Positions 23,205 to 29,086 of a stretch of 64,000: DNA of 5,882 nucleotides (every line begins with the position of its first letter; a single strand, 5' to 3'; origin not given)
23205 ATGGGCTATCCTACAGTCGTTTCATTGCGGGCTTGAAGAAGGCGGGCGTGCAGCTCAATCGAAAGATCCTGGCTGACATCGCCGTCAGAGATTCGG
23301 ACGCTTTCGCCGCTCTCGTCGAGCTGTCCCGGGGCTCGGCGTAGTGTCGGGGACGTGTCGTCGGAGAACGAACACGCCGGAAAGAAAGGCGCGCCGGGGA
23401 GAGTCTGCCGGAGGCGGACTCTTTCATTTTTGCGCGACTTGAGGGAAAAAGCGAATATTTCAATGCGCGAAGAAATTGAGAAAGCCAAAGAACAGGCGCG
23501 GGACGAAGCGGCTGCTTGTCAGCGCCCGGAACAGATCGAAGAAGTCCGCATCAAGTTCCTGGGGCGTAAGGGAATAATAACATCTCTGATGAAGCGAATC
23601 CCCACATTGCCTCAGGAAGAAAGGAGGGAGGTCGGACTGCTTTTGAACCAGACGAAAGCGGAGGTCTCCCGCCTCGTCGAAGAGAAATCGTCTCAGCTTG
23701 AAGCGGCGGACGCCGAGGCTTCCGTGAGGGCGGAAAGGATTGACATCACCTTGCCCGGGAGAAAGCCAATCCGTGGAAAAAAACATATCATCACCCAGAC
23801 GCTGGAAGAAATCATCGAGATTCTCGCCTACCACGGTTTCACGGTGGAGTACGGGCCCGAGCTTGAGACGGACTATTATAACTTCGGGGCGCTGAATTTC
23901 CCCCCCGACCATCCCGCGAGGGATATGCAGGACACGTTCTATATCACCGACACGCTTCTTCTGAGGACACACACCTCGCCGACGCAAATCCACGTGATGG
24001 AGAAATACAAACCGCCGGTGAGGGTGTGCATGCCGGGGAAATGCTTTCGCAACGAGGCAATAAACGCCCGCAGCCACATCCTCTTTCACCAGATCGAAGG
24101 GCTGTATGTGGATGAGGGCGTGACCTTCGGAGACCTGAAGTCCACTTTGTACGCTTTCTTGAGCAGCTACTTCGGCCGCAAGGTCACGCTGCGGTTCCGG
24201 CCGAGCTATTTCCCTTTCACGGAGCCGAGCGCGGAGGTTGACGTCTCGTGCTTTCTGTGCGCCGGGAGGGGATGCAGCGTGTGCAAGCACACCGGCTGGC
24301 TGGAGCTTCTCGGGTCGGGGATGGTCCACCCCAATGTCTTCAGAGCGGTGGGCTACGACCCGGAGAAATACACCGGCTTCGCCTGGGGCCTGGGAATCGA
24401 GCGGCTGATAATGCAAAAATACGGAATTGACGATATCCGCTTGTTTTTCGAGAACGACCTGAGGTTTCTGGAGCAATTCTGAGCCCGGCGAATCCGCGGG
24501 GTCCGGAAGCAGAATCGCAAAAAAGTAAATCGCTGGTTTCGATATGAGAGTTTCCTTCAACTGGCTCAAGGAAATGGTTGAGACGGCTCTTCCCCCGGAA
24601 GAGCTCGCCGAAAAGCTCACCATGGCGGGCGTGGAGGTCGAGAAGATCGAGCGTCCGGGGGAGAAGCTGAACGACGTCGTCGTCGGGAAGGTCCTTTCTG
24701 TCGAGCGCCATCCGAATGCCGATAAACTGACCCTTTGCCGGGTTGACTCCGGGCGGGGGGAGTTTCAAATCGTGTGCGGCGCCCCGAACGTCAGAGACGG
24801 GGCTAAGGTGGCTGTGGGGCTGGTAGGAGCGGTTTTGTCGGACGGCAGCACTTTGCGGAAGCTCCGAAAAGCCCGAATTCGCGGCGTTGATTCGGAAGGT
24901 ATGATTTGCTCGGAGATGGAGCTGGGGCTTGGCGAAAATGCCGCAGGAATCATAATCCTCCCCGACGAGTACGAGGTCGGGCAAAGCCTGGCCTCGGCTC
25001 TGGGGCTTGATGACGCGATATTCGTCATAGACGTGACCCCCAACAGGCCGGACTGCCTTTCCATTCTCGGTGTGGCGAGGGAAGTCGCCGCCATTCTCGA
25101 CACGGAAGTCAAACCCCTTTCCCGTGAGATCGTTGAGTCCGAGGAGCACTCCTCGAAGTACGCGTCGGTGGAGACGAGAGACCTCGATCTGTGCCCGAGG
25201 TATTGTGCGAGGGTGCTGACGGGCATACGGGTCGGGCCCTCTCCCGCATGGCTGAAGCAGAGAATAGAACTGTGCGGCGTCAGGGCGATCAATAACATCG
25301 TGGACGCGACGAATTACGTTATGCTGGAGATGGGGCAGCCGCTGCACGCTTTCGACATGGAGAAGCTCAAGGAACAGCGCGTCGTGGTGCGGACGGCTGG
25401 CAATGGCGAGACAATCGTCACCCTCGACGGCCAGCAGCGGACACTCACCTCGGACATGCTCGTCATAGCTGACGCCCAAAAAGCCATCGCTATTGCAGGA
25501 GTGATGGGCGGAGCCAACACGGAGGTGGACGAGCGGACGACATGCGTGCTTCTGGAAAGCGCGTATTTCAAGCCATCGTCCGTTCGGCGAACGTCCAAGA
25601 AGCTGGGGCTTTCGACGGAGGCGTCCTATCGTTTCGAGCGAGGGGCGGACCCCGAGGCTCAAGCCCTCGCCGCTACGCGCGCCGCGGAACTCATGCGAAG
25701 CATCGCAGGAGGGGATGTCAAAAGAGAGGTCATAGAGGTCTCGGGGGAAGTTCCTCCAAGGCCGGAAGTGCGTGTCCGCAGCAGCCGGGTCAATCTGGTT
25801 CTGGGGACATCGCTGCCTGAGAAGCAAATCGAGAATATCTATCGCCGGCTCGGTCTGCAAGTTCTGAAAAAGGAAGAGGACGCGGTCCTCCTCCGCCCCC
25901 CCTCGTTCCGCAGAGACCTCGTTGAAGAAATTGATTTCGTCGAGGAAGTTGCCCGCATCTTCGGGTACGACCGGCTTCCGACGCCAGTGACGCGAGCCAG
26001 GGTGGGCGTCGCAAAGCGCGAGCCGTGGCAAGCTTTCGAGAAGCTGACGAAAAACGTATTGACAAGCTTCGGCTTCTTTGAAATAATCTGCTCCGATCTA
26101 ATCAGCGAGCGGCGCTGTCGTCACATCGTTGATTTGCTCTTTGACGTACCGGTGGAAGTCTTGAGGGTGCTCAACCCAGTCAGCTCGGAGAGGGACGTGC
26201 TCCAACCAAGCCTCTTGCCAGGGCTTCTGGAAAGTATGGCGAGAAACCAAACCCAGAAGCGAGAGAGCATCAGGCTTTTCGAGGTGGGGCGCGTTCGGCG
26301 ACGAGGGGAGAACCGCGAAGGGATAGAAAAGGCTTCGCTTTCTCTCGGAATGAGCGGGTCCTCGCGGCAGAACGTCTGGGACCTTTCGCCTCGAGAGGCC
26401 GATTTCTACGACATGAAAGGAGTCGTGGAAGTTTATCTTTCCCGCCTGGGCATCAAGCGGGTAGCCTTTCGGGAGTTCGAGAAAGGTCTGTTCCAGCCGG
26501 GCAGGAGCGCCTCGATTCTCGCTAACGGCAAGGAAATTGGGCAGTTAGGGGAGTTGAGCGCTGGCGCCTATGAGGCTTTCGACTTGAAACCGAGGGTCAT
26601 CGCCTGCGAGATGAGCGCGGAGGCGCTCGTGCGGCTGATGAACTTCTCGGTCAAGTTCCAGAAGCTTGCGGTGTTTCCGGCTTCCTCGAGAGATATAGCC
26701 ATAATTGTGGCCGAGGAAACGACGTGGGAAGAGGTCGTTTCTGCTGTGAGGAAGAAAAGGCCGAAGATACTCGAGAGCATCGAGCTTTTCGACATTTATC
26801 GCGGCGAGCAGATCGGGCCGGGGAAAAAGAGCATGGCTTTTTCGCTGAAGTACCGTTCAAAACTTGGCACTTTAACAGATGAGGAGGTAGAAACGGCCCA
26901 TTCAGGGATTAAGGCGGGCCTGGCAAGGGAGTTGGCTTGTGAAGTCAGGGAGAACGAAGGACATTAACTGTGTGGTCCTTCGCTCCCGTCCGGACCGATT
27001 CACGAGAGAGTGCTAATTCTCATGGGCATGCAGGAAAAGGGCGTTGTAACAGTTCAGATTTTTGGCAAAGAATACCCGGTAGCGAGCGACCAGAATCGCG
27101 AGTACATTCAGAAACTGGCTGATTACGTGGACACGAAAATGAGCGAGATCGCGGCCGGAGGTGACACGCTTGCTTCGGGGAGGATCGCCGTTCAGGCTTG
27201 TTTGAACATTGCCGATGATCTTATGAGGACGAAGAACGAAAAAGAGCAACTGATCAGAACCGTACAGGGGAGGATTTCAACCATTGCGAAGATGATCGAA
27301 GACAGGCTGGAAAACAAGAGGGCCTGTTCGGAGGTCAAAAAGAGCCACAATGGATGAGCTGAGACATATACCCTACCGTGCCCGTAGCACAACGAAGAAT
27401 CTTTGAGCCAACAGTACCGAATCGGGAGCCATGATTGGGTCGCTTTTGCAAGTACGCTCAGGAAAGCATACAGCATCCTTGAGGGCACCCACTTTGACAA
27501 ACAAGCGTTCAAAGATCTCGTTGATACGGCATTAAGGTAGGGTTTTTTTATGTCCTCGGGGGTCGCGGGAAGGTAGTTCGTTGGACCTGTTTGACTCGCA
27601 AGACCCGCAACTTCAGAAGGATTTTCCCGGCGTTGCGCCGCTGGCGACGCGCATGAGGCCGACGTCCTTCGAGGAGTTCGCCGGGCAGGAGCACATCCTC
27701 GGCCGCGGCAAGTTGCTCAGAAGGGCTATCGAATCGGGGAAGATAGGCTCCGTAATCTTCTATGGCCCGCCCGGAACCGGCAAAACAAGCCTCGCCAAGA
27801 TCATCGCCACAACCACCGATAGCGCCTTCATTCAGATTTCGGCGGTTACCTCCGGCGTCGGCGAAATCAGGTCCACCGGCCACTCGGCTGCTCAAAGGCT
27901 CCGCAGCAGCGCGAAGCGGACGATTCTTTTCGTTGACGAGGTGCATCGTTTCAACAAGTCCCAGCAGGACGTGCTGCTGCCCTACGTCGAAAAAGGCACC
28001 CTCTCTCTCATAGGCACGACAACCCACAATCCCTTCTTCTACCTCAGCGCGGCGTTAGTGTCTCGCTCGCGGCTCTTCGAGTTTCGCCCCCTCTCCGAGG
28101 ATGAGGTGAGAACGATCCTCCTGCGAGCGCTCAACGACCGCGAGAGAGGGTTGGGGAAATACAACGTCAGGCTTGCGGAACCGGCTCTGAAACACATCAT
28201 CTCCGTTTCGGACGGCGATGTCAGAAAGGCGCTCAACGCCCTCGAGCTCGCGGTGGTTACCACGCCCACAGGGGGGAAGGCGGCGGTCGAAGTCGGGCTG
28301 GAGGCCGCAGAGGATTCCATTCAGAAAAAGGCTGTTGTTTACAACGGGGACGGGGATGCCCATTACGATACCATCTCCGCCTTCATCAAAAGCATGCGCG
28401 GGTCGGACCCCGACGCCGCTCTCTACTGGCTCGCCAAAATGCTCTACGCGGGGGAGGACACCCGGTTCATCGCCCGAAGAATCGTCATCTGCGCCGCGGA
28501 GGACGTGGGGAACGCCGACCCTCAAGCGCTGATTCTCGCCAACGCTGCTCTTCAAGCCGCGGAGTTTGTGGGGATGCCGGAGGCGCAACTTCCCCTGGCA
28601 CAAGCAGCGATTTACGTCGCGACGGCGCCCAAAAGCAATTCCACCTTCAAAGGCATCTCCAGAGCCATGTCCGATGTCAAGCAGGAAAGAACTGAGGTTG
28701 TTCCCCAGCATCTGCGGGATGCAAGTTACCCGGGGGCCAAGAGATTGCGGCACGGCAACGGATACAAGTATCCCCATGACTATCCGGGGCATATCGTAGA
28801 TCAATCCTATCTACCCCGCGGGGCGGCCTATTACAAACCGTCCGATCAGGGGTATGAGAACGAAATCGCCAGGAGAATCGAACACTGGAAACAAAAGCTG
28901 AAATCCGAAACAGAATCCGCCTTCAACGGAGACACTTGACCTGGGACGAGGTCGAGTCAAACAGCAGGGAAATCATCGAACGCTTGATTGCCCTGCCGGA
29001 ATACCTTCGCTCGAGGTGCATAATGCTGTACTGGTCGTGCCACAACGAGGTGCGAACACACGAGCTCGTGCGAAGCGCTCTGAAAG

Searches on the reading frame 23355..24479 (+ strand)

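Call 27: search_protein_families(library=pfam, proteins=[window:23355-24479:+], max_evalue=0.0001)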
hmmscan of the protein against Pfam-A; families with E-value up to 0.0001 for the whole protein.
window:23355-24479:+ (375 aa): 2 families
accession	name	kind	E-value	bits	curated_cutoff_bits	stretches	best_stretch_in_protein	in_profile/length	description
PF01409.25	tRNA-synt_2d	-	2.2e-98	329.1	19.8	1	129-375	2-246/246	tRNA synthetases class II core domain (F)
PF02912.23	Phe_tRNA-synt_N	-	6.8e-19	68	22.3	1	58-122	3-67/69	Aminoacyl tRNA synthetase class II, N-terminal domain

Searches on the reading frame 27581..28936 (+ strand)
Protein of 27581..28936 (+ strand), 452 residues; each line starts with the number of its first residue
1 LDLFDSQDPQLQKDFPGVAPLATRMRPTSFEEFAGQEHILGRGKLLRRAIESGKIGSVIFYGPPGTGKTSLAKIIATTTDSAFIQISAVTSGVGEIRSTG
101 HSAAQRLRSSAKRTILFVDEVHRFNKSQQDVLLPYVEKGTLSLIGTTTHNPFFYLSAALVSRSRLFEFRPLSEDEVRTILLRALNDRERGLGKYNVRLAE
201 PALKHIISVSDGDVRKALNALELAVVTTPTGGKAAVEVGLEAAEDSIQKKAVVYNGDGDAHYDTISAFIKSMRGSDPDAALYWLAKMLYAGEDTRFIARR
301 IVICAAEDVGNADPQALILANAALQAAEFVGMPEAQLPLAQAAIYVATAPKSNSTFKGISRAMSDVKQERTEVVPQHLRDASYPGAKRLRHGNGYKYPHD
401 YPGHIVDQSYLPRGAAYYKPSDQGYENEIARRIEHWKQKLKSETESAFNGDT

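Call 27: search_protein_families(library=pfam, proteins=[window:27581-28936:+], max_evalue=0.0001)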
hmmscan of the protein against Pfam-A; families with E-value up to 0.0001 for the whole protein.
window:27581-28936:+ (452 aa): 9 families
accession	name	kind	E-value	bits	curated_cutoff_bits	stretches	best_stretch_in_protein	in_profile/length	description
PF12002.13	MgsA_C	-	6.6e-70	234.8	27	1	274-437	1-167/167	MgsA AAA+ ATPase C terminal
PF16193.11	AAA_assoc_2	-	2.1e-25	89.2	34.3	1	193-273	2-81/81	AAA C-terminal domain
PF00004.35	AAA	-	6.6e-18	65.9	21.2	1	58-165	1-123/131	ATPase family associated with various cellular activities (AAA)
PF05496.18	RuvB_N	-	1.1e-15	58.2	27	1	25-144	1-116/159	Holliday junction DNA helicase RuvB P-loop domain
PF07728.20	AAA_5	-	2.5e-07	31.2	22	1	58-144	2-98/139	AAA domain (dynein-related subfamily)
PF01078.27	Mg_chelatase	-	2.1e-06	27.7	20.3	0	48-98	13-69/207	Magnesium chelatase, subunit ChlI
PF13191.12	AAA_16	-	6.8e-06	27.1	32.6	0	46-79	15-48/167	AAA ATPase domain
PF00158.32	Sigma54_activat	-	2.2e-05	24.6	20.2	0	57-150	24-131/168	Sigma-54 interaction domain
PF07724.20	AAA_2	-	6.2e-05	23.5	27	0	54-142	2-105/166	AAA domain (Cdc48 subfamily)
